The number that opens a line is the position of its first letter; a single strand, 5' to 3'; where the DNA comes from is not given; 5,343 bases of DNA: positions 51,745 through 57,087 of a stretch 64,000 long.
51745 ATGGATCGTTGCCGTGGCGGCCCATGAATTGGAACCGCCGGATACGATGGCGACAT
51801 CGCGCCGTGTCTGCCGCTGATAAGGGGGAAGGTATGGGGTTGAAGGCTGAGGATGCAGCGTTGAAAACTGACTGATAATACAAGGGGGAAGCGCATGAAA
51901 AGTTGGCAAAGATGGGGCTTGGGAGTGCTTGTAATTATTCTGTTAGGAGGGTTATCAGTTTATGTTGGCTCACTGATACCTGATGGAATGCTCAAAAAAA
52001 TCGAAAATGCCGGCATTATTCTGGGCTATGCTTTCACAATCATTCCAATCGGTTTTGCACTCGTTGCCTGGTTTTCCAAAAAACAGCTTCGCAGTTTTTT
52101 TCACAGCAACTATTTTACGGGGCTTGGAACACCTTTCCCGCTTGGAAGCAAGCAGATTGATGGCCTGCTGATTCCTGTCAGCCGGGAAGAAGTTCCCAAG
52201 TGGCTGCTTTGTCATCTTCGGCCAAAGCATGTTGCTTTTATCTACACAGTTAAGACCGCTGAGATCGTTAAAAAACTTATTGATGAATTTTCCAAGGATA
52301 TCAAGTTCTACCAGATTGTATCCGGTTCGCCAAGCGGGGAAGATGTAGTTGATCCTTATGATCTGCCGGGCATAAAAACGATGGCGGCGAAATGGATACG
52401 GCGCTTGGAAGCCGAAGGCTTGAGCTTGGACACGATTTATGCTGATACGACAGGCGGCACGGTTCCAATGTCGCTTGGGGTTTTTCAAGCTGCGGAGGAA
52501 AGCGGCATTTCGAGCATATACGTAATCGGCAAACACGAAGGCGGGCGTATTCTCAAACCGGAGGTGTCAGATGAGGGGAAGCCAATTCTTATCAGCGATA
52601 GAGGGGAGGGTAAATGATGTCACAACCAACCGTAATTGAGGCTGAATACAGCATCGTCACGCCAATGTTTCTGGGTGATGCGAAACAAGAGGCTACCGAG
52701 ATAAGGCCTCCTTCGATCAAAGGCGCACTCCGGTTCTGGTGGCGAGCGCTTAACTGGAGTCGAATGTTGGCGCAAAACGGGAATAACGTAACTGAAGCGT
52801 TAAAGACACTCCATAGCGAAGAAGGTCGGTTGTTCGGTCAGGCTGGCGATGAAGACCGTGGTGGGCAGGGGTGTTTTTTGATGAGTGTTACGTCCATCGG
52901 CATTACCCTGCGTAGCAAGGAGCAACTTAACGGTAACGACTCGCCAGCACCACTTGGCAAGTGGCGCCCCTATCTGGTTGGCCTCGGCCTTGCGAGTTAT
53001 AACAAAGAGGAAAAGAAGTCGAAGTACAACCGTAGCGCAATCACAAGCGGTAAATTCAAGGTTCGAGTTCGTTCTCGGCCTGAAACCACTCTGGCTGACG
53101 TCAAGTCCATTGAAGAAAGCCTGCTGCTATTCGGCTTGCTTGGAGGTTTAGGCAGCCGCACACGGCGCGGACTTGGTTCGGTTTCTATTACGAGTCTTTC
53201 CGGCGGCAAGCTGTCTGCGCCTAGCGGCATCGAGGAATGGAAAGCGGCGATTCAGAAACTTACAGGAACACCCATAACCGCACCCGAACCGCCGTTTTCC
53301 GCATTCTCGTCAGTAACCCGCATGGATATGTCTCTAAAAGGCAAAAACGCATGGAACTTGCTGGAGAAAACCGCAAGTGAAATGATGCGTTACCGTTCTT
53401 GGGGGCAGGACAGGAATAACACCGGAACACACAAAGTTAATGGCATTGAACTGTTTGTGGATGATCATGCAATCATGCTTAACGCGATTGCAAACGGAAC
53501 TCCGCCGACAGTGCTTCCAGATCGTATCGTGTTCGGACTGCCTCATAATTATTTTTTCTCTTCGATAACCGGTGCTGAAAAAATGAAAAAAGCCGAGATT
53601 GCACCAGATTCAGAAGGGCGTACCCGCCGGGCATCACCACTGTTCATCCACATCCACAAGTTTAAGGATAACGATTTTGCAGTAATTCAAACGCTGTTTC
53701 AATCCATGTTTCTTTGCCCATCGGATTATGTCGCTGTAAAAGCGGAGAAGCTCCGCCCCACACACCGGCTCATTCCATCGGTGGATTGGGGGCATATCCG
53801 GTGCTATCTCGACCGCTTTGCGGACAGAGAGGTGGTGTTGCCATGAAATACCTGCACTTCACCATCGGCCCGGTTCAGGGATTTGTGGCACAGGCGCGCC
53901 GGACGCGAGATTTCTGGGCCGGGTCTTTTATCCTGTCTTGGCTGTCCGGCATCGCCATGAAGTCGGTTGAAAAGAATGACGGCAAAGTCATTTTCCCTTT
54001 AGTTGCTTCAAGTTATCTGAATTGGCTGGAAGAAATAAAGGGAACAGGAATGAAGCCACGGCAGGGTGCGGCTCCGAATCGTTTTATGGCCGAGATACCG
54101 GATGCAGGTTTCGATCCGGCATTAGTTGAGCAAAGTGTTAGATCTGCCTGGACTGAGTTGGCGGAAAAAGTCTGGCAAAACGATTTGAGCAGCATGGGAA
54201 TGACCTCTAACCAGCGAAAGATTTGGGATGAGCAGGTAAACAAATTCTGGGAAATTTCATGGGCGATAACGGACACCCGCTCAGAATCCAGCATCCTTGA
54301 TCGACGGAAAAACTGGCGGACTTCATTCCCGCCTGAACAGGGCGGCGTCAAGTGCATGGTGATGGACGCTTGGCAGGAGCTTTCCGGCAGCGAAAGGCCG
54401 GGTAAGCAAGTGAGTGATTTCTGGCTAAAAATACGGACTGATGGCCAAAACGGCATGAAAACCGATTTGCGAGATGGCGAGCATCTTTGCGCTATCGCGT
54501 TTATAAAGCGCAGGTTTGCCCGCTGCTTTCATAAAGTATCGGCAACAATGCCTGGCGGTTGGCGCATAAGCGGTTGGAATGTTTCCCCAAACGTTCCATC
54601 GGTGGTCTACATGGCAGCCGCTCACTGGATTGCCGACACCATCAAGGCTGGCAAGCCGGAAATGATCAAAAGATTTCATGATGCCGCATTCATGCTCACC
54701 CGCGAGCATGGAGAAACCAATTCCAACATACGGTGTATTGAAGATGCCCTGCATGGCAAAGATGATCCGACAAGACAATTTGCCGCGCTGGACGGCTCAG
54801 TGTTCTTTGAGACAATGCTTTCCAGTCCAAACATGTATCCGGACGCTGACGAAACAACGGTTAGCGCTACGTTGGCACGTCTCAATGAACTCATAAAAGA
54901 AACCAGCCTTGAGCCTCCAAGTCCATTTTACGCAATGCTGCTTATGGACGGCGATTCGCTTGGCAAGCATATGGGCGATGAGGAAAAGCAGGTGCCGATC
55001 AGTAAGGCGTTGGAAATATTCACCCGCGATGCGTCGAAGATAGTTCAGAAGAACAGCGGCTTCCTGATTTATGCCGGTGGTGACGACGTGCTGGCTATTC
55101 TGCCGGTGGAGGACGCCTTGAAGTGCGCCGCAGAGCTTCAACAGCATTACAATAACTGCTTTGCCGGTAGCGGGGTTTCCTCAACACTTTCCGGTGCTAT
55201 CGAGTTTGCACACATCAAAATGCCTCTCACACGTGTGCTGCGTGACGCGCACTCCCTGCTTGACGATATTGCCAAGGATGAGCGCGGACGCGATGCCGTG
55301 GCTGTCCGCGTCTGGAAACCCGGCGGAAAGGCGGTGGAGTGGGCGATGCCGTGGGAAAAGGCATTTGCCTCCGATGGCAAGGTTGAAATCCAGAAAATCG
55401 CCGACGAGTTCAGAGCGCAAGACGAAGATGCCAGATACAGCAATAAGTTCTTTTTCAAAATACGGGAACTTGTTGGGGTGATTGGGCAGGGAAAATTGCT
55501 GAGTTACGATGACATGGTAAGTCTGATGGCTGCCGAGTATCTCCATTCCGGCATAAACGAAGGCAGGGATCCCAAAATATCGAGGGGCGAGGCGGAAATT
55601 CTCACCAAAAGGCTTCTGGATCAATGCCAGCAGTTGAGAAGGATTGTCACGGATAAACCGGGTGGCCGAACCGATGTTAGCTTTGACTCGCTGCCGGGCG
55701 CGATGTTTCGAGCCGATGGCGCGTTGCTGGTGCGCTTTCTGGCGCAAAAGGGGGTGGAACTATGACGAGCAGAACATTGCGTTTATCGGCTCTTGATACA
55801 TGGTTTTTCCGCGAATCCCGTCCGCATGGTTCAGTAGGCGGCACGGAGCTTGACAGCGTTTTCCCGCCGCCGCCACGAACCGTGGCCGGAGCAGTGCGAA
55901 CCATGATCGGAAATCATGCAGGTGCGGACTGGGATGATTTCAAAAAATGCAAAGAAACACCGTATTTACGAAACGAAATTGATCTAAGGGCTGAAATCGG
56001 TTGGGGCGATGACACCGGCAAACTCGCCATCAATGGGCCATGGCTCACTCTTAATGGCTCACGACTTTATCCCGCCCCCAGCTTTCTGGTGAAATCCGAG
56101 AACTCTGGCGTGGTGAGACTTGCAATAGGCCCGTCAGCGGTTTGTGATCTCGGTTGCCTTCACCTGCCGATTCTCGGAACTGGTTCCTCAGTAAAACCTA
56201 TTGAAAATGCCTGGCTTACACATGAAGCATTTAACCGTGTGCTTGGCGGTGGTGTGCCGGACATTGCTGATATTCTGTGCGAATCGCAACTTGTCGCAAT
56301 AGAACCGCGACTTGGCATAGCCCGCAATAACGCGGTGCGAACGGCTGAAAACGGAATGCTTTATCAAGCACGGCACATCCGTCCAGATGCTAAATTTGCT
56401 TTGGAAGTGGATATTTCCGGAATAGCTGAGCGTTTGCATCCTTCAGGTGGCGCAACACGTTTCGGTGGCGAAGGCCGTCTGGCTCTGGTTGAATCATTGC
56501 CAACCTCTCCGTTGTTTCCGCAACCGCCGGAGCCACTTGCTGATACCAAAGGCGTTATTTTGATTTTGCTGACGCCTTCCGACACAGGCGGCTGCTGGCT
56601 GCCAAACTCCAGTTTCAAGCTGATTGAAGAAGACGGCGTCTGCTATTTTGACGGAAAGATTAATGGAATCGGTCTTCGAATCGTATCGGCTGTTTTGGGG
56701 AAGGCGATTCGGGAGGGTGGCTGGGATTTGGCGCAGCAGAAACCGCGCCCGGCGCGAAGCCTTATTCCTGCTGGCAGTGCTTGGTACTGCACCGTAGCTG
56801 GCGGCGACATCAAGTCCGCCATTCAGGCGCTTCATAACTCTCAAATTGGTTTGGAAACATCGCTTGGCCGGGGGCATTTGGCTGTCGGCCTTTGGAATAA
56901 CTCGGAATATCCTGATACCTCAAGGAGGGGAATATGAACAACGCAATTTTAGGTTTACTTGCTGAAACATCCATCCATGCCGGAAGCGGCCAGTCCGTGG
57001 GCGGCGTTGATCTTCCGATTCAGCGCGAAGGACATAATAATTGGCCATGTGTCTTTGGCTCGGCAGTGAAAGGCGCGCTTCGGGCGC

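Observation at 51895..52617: Two-TM + CARF-like 240-aa protein, translationally coupled to cmr1: candidate cyclic-oligoadenylate-gated membrane effector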

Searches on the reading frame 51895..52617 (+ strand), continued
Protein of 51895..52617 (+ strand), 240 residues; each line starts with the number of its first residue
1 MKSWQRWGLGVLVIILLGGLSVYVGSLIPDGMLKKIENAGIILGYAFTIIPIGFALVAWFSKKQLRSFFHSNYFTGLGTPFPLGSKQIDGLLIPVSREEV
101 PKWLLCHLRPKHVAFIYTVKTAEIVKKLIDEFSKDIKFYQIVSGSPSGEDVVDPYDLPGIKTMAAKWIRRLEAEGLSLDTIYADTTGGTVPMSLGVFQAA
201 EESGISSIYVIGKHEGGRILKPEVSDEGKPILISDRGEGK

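Call 40: find_related_loci(query=A1, collection=genome_contigs, flank=10000)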
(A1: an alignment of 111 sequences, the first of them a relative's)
Query A1 (240 aa) in genome_contigs; peptide patterns used: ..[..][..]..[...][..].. (x = any residue, [..] = any of these).
133 stretches matched a pattern; 52 encode a relative of the query (tblastn E <= 1e-3); 52 distinct loci.
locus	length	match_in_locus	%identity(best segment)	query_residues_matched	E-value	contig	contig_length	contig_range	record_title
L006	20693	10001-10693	38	13-236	8e-48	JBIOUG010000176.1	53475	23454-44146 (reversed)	MAG: Thermoanaerobaculia bacterium isolate MAG140 k127_604816, whole genome shotgun sequence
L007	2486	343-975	37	28-236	2e-44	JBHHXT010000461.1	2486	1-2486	MAG: bacterium isolate D_1_bin.22 NODE_36912_length_2486_cov_23.821061, whole genome shotgun sequence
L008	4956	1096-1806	36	12-236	2e-44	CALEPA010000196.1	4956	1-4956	MAG TPA_asm: uncultured Candidatus Marinimicrobia bacterium isolate DRR093005_bin.25_CONCOCT_v1.1_MAG genome assembly, c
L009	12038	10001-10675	35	23-240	2e-42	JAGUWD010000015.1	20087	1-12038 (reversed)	MAG: Thermodesulfovibrionales bacterium isolate DeMMO5_1 c_000000012986, whole genome shotgun sequence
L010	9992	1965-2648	35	12-235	2e-43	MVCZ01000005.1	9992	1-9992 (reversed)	MAG: candidate division KSB1 bacterium 4484_188 ex4484_188_scaffold_4589, whole genome shotgun sequence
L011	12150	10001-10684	35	13-236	3e-41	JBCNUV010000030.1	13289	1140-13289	MAG: Thermodesulfovibrio sp. isolate DT_Bin_13 contig30, whole genome shotgun sequence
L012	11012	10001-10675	35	20-238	5e-39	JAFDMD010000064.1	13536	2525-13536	MAG: Deltaproteobacteria bacterium isolate WB1_Bin_16 WB1_Bin_16_scaffold_10245, whole genome shotgun sequence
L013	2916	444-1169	38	8-238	8e-39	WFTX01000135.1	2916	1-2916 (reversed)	MAG: Nitrospirae bacterium isolate S139_46 k151_347221, whole genome shotgun sequence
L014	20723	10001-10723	34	9-240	2e-35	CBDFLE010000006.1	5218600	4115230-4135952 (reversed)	MAG: Candidatus Multivoradales bacterium isolate 28b26adc-de60-4d61-9d00-aad20df54228 genome assembly, contig: contig_5,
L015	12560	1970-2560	37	39-235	7e-35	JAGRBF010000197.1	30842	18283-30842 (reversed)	MAG: Calditrichaeota bacterium isolate HKST-UBA06 2012-05-30_1_(paired)_contig_79947, whole genome shotgun sequence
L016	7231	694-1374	35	10-238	6e-34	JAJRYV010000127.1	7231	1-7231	MAG: bacterium isolate Dive96_bin3.88 k141_4760456, whole genome shotgun sequence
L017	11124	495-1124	32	22-239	8e-34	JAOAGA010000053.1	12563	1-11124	MAG: Proteobacteria bacterium isolate SKW305 NODE_53_length_12563_cov_38.370625, whole genome shotgun sequence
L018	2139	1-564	35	48-235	5e-32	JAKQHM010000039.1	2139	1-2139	MAG: Bacteroidota bacterium isolate USDE_metabat.165_sub k141_567091, whole genome shotgun sequence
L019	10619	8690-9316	27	16-234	3e-25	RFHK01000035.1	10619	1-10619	MAG: Gammaproteobacteria bacterium isolate J048 k99_97186, whole genome shotgun sequence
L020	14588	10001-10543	27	36-225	9e-24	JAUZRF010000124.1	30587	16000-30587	MAG: Mariprofundales bacterium isolate GS19_ROV18_BS07-AMOR20_M1324 AMOR20_M1324_contig124, whole genome shotgun sequenc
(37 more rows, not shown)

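Call 67: find_related_loci(query=A1, collection=viral_contigs, flank=8000)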
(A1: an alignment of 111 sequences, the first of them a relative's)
Query A1 (240 aa) in viral_contigs; peptide patterns used: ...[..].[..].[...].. (x = any residue, [..] = any of these).
24 stretches matched a pattern, but none encodes a relative of the query by tblastn (E <= 1e-3).

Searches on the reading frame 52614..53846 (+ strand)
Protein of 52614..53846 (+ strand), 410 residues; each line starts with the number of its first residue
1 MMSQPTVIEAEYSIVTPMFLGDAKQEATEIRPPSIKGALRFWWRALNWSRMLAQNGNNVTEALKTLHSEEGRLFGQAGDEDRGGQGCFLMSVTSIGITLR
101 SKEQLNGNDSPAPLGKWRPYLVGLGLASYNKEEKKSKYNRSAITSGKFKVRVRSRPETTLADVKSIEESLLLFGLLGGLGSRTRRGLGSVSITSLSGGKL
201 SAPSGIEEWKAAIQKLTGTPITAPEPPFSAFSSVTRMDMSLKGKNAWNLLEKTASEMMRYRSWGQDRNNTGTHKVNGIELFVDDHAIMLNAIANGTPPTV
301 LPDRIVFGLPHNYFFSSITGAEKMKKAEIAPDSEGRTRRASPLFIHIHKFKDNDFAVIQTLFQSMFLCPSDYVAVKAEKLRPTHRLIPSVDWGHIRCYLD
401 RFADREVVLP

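Call 4: search_protein_families(library=pfam, proteins=[window:52614-53846:+], max_evalue=0.01)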
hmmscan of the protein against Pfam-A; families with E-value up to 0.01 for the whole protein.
window:52614-53846:+ (410 aa): 1 family
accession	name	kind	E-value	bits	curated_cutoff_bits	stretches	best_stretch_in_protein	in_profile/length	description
PF03787.20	RAMPs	-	9.2e-16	59.3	22.1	1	13-191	3-189/189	RAMP superfamily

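Call 5: search_protein_families(library=padloc, proteins=[window:52614-53846:+], max_evalue=0.01)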
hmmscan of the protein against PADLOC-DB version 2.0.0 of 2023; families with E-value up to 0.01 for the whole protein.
window:52614-53846:+ (410 aa): 10 families
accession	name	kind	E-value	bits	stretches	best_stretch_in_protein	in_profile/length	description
PDLC01445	Cmr1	-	8.6e-28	96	2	9-77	7-66/276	"CAS-III-B,CAS-III-C; effector_G7"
PDLC00976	Cmr1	-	9.2e-22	76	1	4-196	6-179/387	Cmr1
PDLC01270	Cmr1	-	2.1e-16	58.7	1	9-192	3-137/139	"CAS-III-B,CAS-III-C; effector_G7"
PDLC01016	Csm3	-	4.4e-15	54.6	1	14-191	5-189/189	Csm3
PDLC01564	Cmr1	-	8.8e-10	36.9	1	11-61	9-58/294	"CAS-III-B,CAS-III-C; effector_G7"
PDLC00977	Cmr1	-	1.1e-09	36.2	1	14-59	12-58/348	Cmr1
PDLC01613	Csm3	-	1.4e-07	30.6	1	14-190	4-176/177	"CAS-III-A,CAS-III-D; effector_G7"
PDLC01015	Csm3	-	0.00037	19.7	1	30-188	30-178/178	Csm3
PDLC01339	Csm3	-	0.001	18.1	1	16-188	3-163/163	"CAS-III-A,CAS-III-D; effector_G7"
PDLC01108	Cmr1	-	0.0081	14.2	0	9-62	5-46/74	Cmr1gr7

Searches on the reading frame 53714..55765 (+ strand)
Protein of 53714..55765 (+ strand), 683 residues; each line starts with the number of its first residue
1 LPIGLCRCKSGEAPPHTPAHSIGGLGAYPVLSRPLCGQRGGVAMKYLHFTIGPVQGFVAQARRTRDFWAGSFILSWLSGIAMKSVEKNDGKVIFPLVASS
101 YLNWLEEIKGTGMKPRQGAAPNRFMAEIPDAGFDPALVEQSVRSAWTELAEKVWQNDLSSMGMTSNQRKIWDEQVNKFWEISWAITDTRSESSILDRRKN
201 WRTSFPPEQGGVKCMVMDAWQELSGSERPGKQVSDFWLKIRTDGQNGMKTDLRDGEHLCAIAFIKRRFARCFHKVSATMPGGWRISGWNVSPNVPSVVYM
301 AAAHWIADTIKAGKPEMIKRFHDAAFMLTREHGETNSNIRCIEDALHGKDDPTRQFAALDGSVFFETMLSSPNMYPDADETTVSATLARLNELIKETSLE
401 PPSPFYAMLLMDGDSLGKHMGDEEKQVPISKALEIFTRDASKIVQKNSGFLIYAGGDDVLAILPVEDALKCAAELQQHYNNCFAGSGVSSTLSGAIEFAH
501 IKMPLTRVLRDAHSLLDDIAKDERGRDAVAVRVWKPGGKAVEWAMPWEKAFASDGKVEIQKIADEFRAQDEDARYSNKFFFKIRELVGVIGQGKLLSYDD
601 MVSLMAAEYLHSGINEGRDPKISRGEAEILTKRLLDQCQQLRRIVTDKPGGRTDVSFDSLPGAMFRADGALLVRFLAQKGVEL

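Call 4: search_protein_families(library=pfam, proteins=[window:53714-55765:+], max_evalue=0.01)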
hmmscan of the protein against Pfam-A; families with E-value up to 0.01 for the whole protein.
window:53714-55765:+ (683 aa): 3 families
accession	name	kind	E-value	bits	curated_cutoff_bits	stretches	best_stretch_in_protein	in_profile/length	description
PF22335.1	Cas10-Cmr2_palm2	-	4e-35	121.3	27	1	405-530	1-133/133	Cas10/Cmr2, second palm domain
PF12469.13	Cmr2_N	-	4e-21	75.6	25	1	46-151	1-111/111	CRISPR-associated protein Cmr2, N-terminal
PF18182.6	mCpol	-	1.2e-05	26.1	26.4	1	410-493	3-88/114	minimal CRISPR polymerase domain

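Call 5: search_protein_families(library=padloc, proteins=[window:53714-55765:+], max_evalue=0.01)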
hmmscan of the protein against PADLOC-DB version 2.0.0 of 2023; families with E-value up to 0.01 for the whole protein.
window:53714-55765:+ (683 aa): 17 families
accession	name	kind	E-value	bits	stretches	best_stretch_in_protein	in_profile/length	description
PDLC01292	Cas10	-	6.5e-72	241.2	1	46-529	2-386/387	CAS-III; effector_LS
PDLC01422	Cas10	-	1.5e-64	216.9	1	44-584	2-451/519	CAS-III; effector_LS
PDLC02054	Cas10b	-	1.4e-51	174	2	405-564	277-439/537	-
PDLC00917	Cas10b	-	9.8e-46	154.7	2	181-516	213-505/510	"CRISPR-associated protein Cas10/Cmr2, subtype III-B"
PDLC01444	Cas10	-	2.2e-39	133.8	1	36-556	121-527/605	CAS-III; effector_LS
PDLC02051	Cas10b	-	6.9e-23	79.6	2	407-548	246-391/479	-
PDLC00920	Cas10b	-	3.2e-22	77.2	1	45-153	2-116/116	Cas10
PDLC02052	Cas10b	-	7.8e-22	75.4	3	47-87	154-194/875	-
PDLC01651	Cas10b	-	2.9e-21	73.9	1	46-151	1-113/113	CAS-III-B; effector_LS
PDLC02055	Cas10b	-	1.1e-18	65.3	2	405-602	218-424/487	-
PDLC02053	Cas10b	-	6.9e-15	52.2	1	49-185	67-205/717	-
PDLC02056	Cas10b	-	3e-08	30.8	2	44-97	1-54/600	-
PDLC01293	Cas10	-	9.1e-08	29.4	1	406-518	457-574/577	CAS-III; effector_LS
PDLC01739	Cas10a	-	1.1e-07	28.8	1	429-587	533-677/731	-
PDLC00916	Cas10a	-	1.3e-07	28.9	1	404-517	523-646/650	"CRISPR-associated protein Cas10/Csm1, subtype III-A/MTUBE"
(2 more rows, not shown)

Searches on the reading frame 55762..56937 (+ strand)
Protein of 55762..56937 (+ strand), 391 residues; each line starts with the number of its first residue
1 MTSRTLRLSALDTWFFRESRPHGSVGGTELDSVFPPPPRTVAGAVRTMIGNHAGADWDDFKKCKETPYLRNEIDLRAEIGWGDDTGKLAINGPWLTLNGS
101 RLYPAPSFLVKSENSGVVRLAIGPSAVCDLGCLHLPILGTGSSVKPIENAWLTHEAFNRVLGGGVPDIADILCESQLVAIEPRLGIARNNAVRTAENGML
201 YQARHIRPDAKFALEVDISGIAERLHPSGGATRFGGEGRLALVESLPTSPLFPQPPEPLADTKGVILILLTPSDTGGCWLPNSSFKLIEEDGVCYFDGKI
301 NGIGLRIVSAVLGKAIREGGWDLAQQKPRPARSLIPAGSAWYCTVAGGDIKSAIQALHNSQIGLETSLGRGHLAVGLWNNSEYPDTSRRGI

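Call 4: search_protein_families(library=pfam, proteins=[window:55762-56937:+], max_evalue=0.01)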
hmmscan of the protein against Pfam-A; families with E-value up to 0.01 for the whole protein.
window:55762-56937:+ (391 aa): 1 family
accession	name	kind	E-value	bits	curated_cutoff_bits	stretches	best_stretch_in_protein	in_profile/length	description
PF09700.15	Cas_Cmr3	-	1.8e-58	199.2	21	1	7-378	2-367/367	CRISPR-associated protein (Cas_Cmr3)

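Call 5: search_protein_families(library=padloc, proteins=[window:55762-56937:+], max_evalue=0.01)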
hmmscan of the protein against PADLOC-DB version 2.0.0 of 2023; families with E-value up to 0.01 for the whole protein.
window:55762-56937:+ (391 aa): 6 families
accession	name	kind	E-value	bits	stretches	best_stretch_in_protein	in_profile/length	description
PDLC00980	Cmr3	-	8.1e-64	214.4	1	9-375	2-356/357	Cmr3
PDLC01361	Cmr3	-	5.3e-63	211.9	1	8-376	1-308/308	"CAS-III-B,CAS-III-C; effector_G5"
PDLC01640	Cmr3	-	6e-57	192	1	7-378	2-324/324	"CAS-III-B,CAS-III-C; effector_G5"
PDLC00978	Cmr3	-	5.2e-25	86.4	1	11-374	6-342/346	CRISPR type III-B/RAMP module-associated protein Cmr3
PDLC01269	Cmr3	-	2.9e-21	74.6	1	15-369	1-265/273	"CAS-III-B,CAS-III-C; effector_G5"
PDLC01454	Cmr3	-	1.8e-10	38.8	1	11-355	8-255/278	"CAS-III-B,CAS-III-C; effector_G5"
